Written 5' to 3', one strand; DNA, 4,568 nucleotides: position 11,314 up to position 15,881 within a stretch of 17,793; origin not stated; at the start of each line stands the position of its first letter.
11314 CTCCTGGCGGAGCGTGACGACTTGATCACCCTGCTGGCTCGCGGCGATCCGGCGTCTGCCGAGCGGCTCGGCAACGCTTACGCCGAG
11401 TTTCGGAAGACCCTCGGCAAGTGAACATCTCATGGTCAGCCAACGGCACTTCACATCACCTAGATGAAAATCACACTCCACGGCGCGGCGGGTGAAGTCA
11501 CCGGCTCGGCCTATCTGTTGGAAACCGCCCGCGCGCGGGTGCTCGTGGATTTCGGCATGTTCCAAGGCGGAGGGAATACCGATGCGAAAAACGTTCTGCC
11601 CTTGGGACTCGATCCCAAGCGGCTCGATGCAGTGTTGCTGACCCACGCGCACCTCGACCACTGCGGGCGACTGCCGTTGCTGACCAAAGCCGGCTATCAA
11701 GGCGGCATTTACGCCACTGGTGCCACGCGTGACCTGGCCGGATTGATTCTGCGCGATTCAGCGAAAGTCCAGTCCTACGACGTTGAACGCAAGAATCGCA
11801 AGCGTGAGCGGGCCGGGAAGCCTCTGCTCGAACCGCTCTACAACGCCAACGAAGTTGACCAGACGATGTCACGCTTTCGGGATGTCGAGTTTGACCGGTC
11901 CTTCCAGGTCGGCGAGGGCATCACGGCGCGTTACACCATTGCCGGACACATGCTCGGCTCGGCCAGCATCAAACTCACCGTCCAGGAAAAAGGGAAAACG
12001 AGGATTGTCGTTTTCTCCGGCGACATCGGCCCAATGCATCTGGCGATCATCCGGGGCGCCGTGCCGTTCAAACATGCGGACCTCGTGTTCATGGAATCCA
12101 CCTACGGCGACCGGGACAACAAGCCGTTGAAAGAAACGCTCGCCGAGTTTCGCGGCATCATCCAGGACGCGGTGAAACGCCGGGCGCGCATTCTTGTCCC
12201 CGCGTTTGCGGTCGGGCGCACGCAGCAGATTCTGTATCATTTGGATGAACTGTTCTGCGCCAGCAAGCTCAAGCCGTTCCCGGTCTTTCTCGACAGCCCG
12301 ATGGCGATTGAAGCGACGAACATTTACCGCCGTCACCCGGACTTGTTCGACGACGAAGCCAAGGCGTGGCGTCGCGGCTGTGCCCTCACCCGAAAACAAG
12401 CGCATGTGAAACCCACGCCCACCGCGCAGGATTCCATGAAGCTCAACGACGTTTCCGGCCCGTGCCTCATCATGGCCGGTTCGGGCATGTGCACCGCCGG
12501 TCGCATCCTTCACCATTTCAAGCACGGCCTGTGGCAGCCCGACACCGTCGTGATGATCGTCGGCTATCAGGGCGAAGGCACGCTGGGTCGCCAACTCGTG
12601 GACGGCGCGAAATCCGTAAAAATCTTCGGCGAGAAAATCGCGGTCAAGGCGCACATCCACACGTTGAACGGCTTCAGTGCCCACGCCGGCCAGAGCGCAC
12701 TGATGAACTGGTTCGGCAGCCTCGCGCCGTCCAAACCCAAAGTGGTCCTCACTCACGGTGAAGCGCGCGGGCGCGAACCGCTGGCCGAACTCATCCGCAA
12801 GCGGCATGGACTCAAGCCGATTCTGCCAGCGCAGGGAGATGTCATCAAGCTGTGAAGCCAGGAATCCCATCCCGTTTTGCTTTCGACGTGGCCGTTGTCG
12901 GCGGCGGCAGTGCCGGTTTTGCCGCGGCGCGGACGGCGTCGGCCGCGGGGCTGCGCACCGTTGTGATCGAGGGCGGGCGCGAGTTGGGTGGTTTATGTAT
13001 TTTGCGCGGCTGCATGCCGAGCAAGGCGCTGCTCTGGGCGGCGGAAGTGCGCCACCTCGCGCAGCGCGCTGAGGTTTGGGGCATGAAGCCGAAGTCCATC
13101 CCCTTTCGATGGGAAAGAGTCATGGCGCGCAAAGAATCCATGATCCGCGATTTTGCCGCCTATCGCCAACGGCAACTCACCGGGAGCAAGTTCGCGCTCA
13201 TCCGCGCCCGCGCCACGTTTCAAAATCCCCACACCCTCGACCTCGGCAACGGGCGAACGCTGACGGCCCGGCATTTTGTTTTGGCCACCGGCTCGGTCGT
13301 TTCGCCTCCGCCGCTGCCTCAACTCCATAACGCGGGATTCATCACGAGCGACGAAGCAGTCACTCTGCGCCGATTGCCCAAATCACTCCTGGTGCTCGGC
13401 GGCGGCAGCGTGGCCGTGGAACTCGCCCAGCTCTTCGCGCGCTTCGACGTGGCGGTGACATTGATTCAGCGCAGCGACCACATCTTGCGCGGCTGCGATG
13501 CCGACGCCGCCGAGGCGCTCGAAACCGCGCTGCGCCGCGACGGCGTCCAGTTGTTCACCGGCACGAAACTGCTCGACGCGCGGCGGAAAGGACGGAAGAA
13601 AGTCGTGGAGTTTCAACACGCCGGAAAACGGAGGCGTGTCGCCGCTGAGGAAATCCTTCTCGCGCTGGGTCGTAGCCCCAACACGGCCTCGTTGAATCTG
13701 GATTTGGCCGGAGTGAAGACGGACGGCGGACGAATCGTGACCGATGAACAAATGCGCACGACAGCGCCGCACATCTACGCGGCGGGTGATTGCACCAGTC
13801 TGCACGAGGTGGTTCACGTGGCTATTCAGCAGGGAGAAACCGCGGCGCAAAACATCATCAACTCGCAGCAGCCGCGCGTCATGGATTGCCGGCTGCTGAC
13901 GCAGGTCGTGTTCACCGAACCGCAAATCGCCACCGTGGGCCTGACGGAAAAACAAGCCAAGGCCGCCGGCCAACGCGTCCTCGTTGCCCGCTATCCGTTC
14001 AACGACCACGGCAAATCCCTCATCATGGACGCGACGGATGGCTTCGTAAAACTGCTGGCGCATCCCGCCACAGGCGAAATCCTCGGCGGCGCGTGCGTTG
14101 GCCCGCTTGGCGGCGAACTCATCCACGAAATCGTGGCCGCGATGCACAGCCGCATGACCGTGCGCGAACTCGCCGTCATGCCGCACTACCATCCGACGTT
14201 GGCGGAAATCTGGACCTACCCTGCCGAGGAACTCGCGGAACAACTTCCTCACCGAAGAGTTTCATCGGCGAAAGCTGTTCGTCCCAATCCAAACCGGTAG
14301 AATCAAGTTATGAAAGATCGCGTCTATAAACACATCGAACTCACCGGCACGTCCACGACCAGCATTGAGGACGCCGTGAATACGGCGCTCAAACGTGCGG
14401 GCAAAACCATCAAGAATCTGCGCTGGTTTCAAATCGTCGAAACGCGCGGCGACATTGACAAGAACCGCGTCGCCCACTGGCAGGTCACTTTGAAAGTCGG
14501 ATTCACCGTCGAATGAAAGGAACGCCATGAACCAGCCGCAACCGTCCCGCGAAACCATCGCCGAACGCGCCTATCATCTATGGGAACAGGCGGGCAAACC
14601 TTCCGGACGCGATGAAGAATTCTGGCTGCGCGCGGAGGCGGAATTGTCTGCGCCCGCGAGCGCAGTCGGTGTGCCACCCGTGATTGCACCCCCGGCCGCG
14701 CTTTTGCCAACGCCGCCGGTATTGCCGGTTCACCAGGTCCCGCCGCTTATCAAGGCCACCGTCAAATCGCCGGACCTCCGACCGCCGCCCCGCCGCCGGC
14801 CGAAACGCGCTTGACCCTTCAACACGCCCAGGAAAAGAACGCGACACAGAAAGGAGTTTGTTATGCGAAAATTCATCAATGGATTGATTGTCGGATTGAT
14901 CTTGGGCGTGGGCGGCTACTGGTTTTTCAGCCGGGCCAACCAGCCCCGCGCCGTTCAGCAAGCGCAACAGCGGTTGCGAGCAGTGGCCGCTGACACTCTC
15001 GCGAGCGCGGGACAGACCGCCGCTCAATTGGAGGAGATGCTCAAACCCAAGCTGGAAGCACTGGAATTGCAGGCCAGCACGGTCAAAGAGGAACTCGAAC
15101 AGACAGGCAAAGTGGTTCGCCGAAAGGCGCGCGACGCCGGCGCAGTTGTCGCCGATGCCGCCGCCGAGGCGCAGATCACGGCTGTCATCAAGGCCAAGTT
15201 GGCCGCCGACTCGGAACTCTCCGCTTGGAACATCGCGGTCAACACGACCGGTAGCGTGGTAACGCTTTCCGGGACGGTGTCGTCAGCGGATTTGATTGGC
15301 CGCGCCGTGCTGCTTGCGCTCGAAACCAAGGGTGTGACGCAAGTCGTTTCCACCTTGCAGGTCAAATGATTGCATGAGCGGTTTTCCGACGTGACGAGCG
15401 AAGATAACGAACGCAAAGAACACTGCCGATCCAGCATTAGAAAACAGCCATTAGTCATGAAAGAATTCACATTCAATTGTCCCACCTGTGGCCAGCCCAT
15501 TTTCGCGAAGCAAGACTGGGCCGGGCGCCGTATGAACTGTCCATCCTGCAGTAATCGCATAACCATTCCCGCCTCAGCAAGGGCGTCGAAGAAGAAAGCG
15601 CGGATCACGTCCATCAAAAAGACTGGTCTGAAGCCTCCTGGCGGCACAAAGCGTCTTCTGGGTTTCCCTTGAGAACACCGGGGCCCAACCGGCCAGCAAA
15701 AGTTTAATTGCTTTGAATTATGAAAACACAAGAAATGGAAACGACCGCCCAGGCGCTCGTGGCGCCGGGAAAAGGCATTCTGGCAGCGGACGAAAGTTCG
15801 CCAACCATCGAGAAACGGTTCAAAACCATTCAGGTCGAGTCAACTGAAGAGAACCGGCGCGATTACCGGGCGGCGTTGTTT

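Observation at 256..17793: Whole window behaves as a single-strand stress/dormancy island headed by a redox-type PAS kinase + NarL regulator (DosR-regulon-like organisation)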

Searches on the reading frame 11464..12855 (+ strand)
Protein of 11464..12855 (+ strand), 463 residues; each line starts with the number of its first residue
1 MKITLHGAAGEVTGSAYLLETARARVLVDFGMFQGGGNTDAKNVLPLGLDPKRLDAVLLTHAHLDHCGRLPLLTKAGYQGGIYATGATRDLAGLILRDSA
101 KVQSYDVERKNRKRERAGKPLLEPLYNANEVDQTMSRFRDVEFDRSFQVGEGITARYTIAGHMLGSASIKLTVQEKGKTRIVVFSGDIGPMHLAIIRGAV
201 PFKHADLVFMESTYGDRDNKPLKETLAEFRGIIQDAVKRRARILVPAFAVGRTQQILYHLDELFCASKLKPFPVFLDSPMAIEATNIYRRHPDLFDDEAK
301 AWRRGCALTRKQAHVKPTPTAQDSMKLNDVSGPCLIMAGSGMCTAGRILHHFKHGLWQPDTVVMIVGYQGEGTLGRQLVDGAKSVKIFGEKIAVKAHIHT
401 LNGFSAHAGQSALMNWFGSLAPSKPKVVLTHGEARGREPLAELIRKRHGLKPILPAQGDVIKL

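Call 4: search_protein_families(library=pfam, proteins=[window:11464-12855:+], max_evalue=0.01)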
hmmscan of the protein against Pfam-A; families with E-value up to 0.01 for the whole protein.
window:11464-12855:+ (463 aa): 6 families
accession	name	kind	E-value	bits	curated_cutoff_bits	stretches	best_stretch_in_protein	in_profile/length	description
PF10996.14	Beta-Casp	-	5.3e-38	130.7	27.7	1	253-378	1-120/120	Beta-Casp domain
PF07521.17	RMMBL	-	3.1e-14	53.1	21.6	1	392-455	2-63/63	Zn-dependent metallo-hydrolase RNA specificity domain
PF00753.33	Lactamase_B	-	1.5e-13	51.6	22.7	1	10-188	2-150/196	Metallo-beta-lactamase superfamily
PF12706.13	Lactamase_B_2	-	6.1e-09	36.2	27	1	45-219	23-171/200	Beta-lactamase superfamily domain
PF16661.11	Lactamase_B_6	-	8.9e-08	32.2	27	1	18-174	1-152/193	Metallo-beta-lactamase superfamily domain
PF13483.12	Lactamase_B_3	-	0.0012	19.2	24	1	14-70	7-53/160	Beta-lactamase superfamily domain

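Call 14: find_related_loci(query=window:11464-12855:+, collection=genome_contigs, flank=10000)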
Query window:11464-12855:+ (463 aa) in genome_contigs; peptide patterns used: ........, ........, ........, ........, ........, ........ (x = any residue, [..] = any of these).
340 stretches matched a pattern; 307 encode a relative of the query (tblastn E <= 1e-3); the best 80 are kept; 80 distinct loci.
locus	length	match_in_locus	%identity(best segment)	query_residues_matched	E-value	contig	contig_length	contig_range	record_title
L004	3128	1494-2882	86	1-463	0e+0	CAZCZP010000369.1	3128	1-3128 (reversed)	MAG TPA_asm: uncultured Bifidobacteriaceae bacterium isolate SRP237561_co1_88 genome assembly, contig: NODE_75171_length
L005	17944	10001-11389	80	1-463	0e+0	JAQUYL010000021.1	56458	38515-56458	MAG: Opitutaceae bacterium isolate STD2_236 NODE_1898_length_56458_cov_8.542046_Sandtown_D2, whole genome shotgun sequen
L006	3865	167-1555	79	1-463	0e+0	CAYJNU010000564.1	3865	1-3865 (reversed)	MAG TPA_asm: uncultured Verrucomicrobiota bacterium isolate ERP124720_co1_187 genome assembly, contig: NODE_25826_length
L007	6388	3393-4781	78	1-463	0e+0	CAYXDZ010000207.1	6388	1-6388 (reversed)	MAG TPA_asm: uncultured Verrucomicrobiota bacterium isolate SRP319275_co6_109 genome assembly, contig: NODE_8003_length_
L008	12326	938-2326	76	1-463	0e+0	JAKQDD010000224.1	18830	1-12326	MAG: Verrucomicrobiota bacterium isolate USDE_maxbin.037 k141_363841, whole genome shotgun sequence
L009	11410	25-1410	75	1-462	0e+0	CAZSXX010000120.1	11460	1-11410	MAG TPA_asm: uncultured Verrucomicrobiota bacterium isolate SRP287453_co1_246 genome assembly, contig: NODE_10748_length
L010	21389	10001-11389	76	1-463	0e+0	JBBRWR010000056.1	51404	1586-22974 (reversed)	MAG: Opitutales bacterium isolate La4_metabat2.052 La4_metabat2.052_K_399545_L_51404_cov_19.0565, whole genome shotgun s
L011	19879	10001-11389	75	1-463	0e+0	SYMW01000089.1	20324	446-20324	MAG: Verrucomicrobiales bacterium isolate F1-80-MAGs106 F1-80__c186677, whole genome shotgun sequence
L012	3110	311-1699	73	1-463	0e+0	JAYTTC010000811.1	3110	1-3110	MAG: Verrucomicrobiales bacterium isolate GFS_5300 GFS_5300_810, whole genome shotgun sequence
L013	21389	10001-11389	73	1-463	0e+0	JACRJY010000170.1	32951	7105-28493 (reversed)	MAG: Verrucomicrobia bacterium isolate NC_groundwater_1841_Pr3_B-0.1um_64_12 SR-2_scaffold_141_3275270, whole genome sho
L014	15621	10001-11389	72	1-463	0e+0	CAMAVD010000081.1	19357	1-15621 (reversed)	MAG: Akkermansia muciniphila isolate AH-24oct19-135 genome assembly, contig: AH-24oct19-C6264, whole genome shotgun sequ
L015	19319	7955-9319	75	1-455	0e+0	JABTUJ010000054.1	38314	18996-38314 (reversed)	MAG: Verrucomicrobiales bacterium isolate H5_VER1 seq0054, whole genome shotgun sequence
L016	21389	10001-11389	70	1-463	0e+0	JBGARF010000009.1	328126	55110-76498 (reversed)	MAG: Limisphaerales bacterium isolate MAG_MBR_H10.46 MBRH10-46_opera_contig_125, whole genome shotgun sequence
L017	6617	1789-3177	62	1-463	0e+0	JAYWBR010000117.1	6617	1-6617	MAG: Verrucomicrobiota bacterium isolate GL93_UP_metabat_23 GL93_UP_metabat_23_116, whole genome shotgun sequence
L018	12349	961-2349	61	1-463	0e+0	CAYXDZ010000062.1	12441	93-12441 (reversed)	MAG TPA_asm: uncultured Verrucomicrobiota bacterium isolate SRP319275_co6_109 genome assembly, contig: NODE_2476_length_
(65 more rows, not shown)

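Call 23: search_protein_families(library=ncbifam, proteins=[window:11464-12855:+], max_evalue=0.001)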
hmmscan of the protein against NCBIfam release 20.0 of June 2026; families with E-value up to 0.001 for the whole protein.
window:11464-12855:+ (463 aa): 17 families
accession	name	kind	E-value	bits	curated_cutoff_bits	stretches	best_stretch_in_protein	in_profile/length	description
NF045584.1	cas14_MBL_CASP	equivalog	5.2e-107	358.7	800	1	1-455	1-435/612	type VII CRISPR-associated protein Cas14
TIGR03675.1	arCOG00543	equivalog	8.7e-88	295.1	580.2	1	2-462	176-629/631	beta-CASP ribonuclease aCPSF1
NF033105.1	bla_subclass_B3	equivalog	7.2e-10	38.6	240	1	15-75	24-83/257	subclass B3 metallo-beta-lactamase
TIGR04122.1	Xnuc_lig_assoc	equivalog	1.6e-08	33.7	325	1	140-263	66-185/326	ligase-associated DNA damage response exonuclease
NF012140.0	blaBJP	exception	2.5e-07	29.8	600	0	15-71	56-111/294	BJP family subclass B3 metallo-beta-lactamase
NF000469.2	CAR_gen_B3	exception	2.7e-06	26.6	500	1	15-69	75-128/311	CAR family subclass B3 metallo-beta-lactamase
NF000438.2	blaPOM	exception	1.6e-05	24.3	610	1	12-77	55-119/286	POM family subclass B3 metallo-beta-lactamase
NF040644.1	blaPAM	exception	1.9e-05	23.9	615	1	10-76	53-118/287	PAM family subclass B3 metallo-beta-lactamase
TIGR02651.1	RNase_Z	equivalog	2.4e-05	23.5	292.95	0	36-113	35-117/302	ribonuclease Z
NF033106.1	blaL1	exception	4.9e-05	22.4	560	1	15-72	60-116/290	L1 family subclass B3 metallo-beta-lactamase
NF041851.1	cyc_nuc_deg_phdiest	equivalog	8.5e-05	22.1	400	0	1-73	1-71/253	cyclic nucleotide-degrading phosphodiesterase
NF000439.2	blaAIM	exception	0.00012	21.7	675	1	12-90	56-132/303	AIM family subclass B3 metallo-beta-lactamase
NF000427.2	blaCAU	exception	0.00017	21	500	0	15-73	27-85/262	CAU/MBL1b family subclass B3 metallo-beta-lactamase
NF033185.1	B3_Acin_new2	exception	0.00017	20.9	625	0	15-75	52-111/285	putative subclass B3 metallo-beta-lactamase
NF041257.1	GntH_guanitoxin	equivalog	0.0002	20.4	333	1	37-81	51-95/374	guanitoxin biosynthesis MBL fold metallo-hydrolase GntH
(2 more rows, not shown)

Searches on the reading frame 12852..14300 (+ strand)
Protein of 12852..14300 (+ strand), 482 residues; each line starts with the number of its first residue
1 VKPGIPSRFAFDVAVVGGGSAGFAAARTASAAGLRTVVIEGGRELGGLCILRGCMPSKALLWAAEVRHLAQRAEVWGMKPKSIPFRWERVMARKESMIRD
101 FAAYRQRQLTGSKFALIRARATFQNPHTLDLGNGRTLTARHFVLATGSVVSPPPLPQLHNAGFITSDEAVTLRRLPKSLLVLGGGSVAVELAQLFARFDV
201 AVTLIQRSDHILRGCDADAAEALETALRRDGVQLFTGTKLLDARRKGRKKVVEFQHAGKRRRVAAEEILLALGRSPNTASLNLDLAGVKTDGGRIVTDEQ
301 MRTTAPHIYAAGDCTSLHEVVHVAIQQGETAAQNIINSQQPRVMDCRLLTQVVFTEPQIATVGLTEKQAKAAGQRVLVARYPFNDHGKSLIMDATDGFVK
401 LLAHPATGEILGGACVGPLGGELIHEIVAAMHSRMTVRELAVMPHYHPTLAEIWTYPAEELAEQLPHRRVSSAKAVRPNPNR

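Call 4: search_protein_families(library=pfam, proteins=[window:12852-14300:+], max_evalue=0.01)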
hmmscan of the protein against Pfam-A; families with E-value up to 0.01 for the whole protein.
window:12852-14300:+ (482 aa): 18 families
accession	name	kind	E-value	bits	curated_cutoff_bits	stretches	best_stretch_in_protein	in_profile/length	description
PF07992.20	Pyr_redox_2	-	7.1e-65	219.7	26.1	1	11-328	1-291/291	Pyridine nucleotide-disulphide oxidoreductase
PF02852.28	Pyr_redox_dim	-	8.6e-32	110.1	25.3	1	351-455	3-107/110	Pyridine nucleotide-disulphide oxidoreductase, dimerisation domain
PF00070.33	Pyr_redox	-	4.4e-19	69.2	22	1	179-253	2-76/82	Pyridine nucleotide-disulphide oxidoreductase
PF13738.12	Pyr_redox_3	-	6.6e-12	45.7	30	1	135-312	121-305/305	Pyridine nucleotide-disulphide oxidoreductase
PF12831.13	FAD_oxidored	-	3.5e-09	36.9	27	1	12-51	1-40/416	FAD dependent oxidoreductase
PF03486.20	HI0933_like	-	1.2e-06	28.6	50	1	12-46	2-36/244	HI0933-like protein Rossmann domain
PF01266.30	DAO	-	3.3e-06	27.3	27.9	1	12-46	1-35/353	FAD dependent oxidoreductase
PF00890.30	FAD_binding_2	-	3.7e-06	26.8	20.4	1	12-47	1-36/414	FAD binding domain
PF05834.18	Lycopene_cycl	-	3.8e-06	26.7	23.4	1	12-151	1-144/380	Lycopene cyclase protein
PF13434.12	Lys_Orn_oxgnase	-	3.9e-06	26.7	21.3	0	131-209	140-223/339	L-lysine 6-monooxygenase/L-ornithine 5-monooxygenase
PF01134.28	GIDA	-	8.4e-05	22.2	22.1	1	12-61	1-47/391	Glucose inhibited division protein A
PF01946.23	Thi4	-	0.0003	20.5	26.2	1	11-57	18-65/235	Thi4 family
PF13478.12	XdhC_C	-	0.00088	20.2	29.7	0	179-214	1-36/125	XdhC Rossmann domain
PF13450.12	NAD_binding_8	-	0.0011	19.6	21.9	1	15-49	1-35/68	NAD(P)-binding Rossmann-like domain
PF02737.24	3HCDH_N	-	0.0016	18.8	22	0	181-230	4-53/180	3-hydroxyacyl-CoA dehydrogenase, NAD binding domain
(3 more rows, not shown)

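Call 23: search_protein_families(library=ncbifam, proteins=[window:12852-14300:+], max_evalue=0.001)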
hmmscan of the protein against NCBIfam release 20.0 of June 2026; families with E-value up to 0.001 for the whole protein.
window:12852-14300:+ (482 aa): 78 families (the best 25 are shown)
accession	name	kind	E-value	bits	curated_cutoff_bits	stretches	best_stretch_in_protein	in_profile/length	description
TIGR01350.1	lipoamide_DH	equivalog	1e-115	387.1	408.8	1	11-464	2-457/461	dihydrolipoyl dehydrogenase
TIGR02053.1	MerA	equivalog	7.7e-111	371.3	454.45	1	11-457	1-449/465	mercury(II) reductase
NF004992.0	PRK06370.1-4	equivalog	4.7e-94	315.4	629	1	10-461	4-455/459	FAD-containing oxidoreductase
NF004991.0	PRK06370.1-3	subfamily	5.8e-90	302.2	620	1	10-457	35-483/509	FAD-containing oxidoreductase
NF004939.0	PRK06292.1-1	equivalog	2e-89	300.4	435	1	10-469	5-466/476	dihydrolipoyl dehydrogenase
NF004776.0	PRK06116.1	equivalog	2.4e-87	293.8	480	1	9-452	3-444/450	glutathione-disulfide reductase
NF005884.0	PRK07846.1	equivalog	1.2e-86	291.2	501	1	10-453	3-443/454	mycothione reductase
NF004947.0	PRK06292.2-5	equivalog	2e-86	290.8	592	1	10-465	3-462/474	dihydrolipoyl dehydrogenase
NF010311.1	PRK13748.1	subfamily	1.4e-84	284.9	600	1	11-441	98-528/560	mercury(II) reductase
NF004943.0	PRK06292.2-1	equivalog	3.6e-83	279.9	432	1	11-459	4-453/456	dihydrolipoyl dehydrogenase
TIGR01424.1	gluta_reduc_2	equivalog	2.1e-81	273.8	606.05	1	9-452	1-440/446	glutathione-disulfide reductase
NF004946.0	PRK06292.2-4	subfamily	3e-81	273.6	634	1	11-459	4-468/487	dihydrolipoyl dehydrogenase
NF003585.0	PRK05249.1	equivalog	9.8e-80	268.4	465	1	8-461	4-457/464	Si-specific NAD(P)(+) transhydrogenase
TIGR03452.1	mycothione_red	equivalog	1.7e-77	261.3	635.65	1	11-453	3-444/452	mycothione reductase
NF005883.0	PRK07845.1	equivalog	1.3e-74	251.8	479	1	12-452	4-450/466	NAD(P)H-quinone dehydrogenase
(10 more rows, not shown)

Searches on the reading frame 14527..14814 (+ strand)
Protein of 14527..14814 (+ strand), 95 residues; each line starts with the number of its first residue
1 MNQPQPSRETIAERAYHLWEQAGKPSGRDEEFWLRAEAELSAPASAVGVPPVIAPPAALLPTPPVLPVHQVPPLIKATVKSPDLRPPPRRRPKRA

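Call 6: search_protein_families(library=pfam, proteins=[window:14527-14814:+], max_evalue=0.1)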
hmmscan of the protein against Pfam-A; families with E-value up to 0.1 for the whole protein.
window:14527-14814:+ (95 aa): 2 families
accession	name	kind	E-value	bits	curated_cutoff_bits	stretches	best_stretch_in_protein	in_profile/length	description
PF11154.13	DUF2934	-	1.4e-16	60.3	22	1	8-41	3-36/37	Protein of unknown function (DUF2934)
PF23229.2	DUF7067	-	0.022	15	27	1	11-26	4-19/56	Alpha-glucan water dikinase, DUF7067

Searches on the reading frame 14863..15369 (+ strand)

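Call 6: search_protein_families(library=pfam, proteins=[window:14863-15369:+], max_evalue=0.1)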
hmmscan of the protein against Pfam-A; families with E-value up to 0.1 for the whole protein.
window:14863-15369:+ (168 aa): 4 families
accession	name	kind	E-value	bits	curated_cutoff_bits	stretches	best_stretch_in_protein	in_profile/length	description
PF04972.22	BON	-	6e-13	49.3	27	1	102-168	2-68/69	BON domain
PF14316.11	DUF4381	-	0.01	16.5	27.2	1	9-61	28-77/145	Domain of unknown function (DUF4381)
PF07005.16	SBD_N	-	0.014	15.6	25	1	48-116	142-213/230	Sugar-binding N-terminal domain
PF16477.11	DUF5054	-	0.059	13.8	37.6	0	112-152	154-194/291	Domain of unknown function (DUF5054)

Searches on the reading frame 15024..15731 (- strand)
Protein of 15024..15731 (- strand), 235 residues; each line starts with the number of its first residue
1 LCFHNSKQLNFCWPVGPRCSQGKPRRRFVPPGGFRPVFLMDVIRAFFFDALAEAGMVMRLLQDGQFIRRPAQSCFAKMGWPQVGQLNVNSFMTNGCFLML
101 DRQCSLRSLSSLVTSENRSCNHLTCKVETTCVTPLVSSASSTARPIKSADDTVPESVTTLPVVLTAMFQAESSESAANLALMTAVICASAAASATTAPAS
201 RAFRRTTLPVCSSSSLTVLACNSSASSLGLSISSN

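Call 6: search_protein_families(library=pfam, proteins=[window:15024-15731:-], max_evalue=0.1)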
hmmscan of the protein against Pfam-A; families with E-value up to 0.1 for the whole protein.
window:15024-15731:- (235 aa): 1 family
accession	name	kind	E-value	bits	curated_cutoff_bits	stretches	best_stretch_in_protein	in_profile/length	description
PF17771.6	ADAMTS_CR_2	-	0.068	14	27.3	0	98-139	5-52/69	ADAMTS cysteine-rich domain 2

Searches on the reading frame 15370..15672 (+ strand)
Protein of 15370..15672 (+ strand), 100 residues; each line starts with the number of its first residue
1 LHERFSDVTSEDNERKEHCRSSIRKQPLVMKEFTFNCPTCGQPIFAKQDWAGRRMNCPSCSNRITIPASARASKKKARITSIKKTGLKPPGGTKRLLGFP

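Call 6: search_protein_families(library=pfam, proteins=[window:15370-15672:+], max_evalue=0.1)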
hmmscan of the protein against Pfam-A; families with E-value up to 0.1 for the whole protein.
window:15370-15672:+ (100 aa): 17 families
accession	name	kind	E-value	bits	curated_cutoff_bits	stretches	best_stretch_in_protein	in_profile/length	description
PF24441.1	DUF7560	-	4.8e-05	23.4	27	1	30-43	1-14/44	Family of unknown function (DUF7560)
PF25169.1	DUF7830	-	0.00027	21.2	27.5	1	6-45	7-45/72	Domain of unknown function (DUF7830)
PF12647.12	RNHCP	-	0.00039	20.8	24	1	34-82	3-53/90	RNHCP domain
PF06677.18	Auto_anti-p27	-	0.0047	17.4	24.1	1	36-60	17-39/40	Sjogren's syndrome/scleroderma autoantigen 1 (Autoantigen p27)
PF25164.1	CoiA_N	-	0.0089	16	26.3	0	30-47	12-30/50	Competence protein CoiA, N-terminal domain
PF13248.11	Zn_ribbon_3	-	0.012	15.5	27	0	34-44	2-11/26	zinc-ribbon domain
PF03119.21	DNA_ligase_ZBD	-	0.013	15.8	25.8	0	36-48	1-13/27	NAD-dependent DNA ligase C4 zinc finger domain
PF23548.1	Zn_ribbon_FGT1_2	-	0.016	15.2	27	0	54-64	20-30/35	FORGETTER1 second zinc ribbon domain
PF06221.18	zf-C2HC5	-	0.017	15.6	25.8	1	24-66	9-46/54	Putative zinc finger motif, C2HC5-type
PF23454.1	Zn_ribbon_Brz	-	0.018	16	27.9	0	54-77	5-28/58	Transcriptional regulator Brz zinc beta ribbon domain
PF17848.7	Zn_ribbon_ACC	-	0.018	15.7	24.5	0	35-48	2-15/26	Acetyl-CoA carboxylase zinc finger domain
PF09297.16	Zn_ribbon_NUD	-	0.018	15.2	24.8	1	37-63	6-30/32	NADH pyrophosphatase zinc ribbon domain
PF10601.15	zf-LITAF-like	-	0.051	14.2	23.8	0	54-65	5-16/70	LITAF-like zinc ribbon domain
PF01485.27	IBR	-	0.07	13.7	24.3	0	34-63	18-50/65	IBR domain, a half RING-finger domain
PF21344.3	Zn_ribbon_LysW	-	0.072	13.2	27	0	56-69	2-15/46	Alpha-aminoadipate carrier protein LysW-like, globular domain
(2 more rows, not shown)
